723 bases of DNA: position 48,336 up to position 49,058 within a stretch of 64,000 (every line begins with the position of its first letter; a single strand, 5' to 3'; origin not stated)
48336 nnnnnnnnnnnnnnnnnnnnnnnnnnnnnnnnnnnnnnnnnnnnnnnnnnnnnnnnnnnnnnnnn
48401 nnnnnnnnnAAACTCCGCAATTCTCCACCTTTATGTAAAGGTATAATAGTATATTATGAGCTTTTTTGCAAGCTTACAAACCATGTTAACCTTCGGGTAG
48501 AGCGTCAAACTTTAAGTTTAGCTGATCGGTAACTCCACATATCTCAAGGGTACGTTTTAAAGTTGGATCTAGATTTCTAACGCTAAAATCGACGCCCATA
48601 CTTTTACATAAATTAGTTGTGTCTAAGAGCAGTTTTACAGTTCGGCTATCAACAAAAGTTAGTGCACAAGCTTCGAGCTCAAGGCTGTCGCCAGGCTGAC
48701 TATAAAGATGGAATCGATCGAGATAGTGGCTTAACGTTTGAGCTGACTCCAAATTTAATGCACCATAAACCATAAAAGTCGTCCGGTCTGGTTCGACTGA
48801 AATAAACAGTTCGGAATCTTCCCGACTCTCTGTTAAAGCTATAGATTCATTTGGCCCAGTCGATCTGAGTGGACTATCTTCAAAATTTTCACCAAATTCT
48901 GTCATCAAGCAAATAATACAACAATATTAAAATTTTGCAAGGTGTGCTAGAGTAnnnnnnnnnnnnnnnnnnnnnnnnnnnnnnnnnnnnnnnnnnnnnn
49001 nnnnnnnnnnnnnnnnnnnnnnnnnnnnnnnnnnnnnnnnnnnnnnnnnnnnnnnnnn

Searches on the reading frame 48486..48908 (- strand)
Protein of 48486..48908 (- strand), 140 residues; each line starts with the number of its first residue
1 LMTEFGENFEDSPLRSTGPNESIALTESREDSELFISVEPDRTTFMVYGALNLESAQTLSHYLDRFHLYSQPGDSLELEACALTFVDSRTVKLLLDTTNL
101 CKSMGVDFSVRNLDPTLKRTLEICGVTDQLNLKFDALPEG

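Call 3: search_protein_families(library=pfam, proteins=[window:48486-48908:-], max_evalue=0.01)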
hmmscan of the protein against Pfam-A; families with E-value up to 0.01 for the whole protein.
window:48486-48908:- (140 aa): 2 families
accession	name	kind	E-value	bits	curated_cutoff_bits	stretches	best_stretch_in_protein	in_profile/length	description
PF13466.11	STAS_2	-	5.8e-07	30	29.2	1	49-126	5-79/80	STAS domain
PF01740.26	STAS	-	6.8e-07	29.5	22.6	1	43-131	11-98/106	STAS domain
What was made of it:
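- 48486..48908 (-): Orphan STAS-domain gene, divergent from DES across a 46-nt gap. It is part of the variable insert. PF13466 and PF01740 at E about 6e-7 (call 3).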

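Call 4: search_protein_families(library=ncbifam, proteins=[window:48486-48908:-], max_evalue=0.01)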
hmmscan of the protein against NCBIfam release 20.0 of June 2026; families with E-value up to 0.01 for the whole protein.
window:48486-48908:- (140 aa): 2 families
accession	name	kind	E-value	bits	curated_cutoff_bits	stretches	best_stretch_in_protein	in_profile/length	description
TIGR00377.1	ant_ant_sig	superfamily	5.4e-08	32.7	53.45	1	44-131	15-101/108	anti-sigma factor antagonist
TIGR02886.1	spore_II_AA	equivalog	0.00098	19.1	114.75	1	46-131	13-97/106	anti-sigma F factor antagonist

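Call 64: search_protein_families(library=phrogs, proteins=[window:48486-48908:-], max_evalue=0.01)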
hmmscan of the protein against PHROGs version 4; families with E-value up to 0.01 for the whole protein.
window:48486-48908:- (140 aa): 0 families

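Call 75: find_homologous_proteins(query=window:48486-48908:-)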
Query window:48486-48908:- (140 aa): 1 proteins with E <= 0.001 among 59 candidates.
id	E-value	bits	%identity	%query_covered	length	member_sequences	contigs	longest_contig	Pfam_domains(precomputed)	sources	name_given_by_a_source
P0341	1.5e-85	302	100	99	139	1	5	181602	PF01740.27,PF13466.13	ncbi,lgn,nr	ncbi:MAG TPA: STAS domain-containing protein [Candidatus Saccharimonadales bacterium]|nr:STAS domain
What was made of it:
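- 48486..48908 (-): The only homologue in 5.8 billion proteins is itself (call 75).
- Tried and rejected: STAS is an orphan (call 75).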
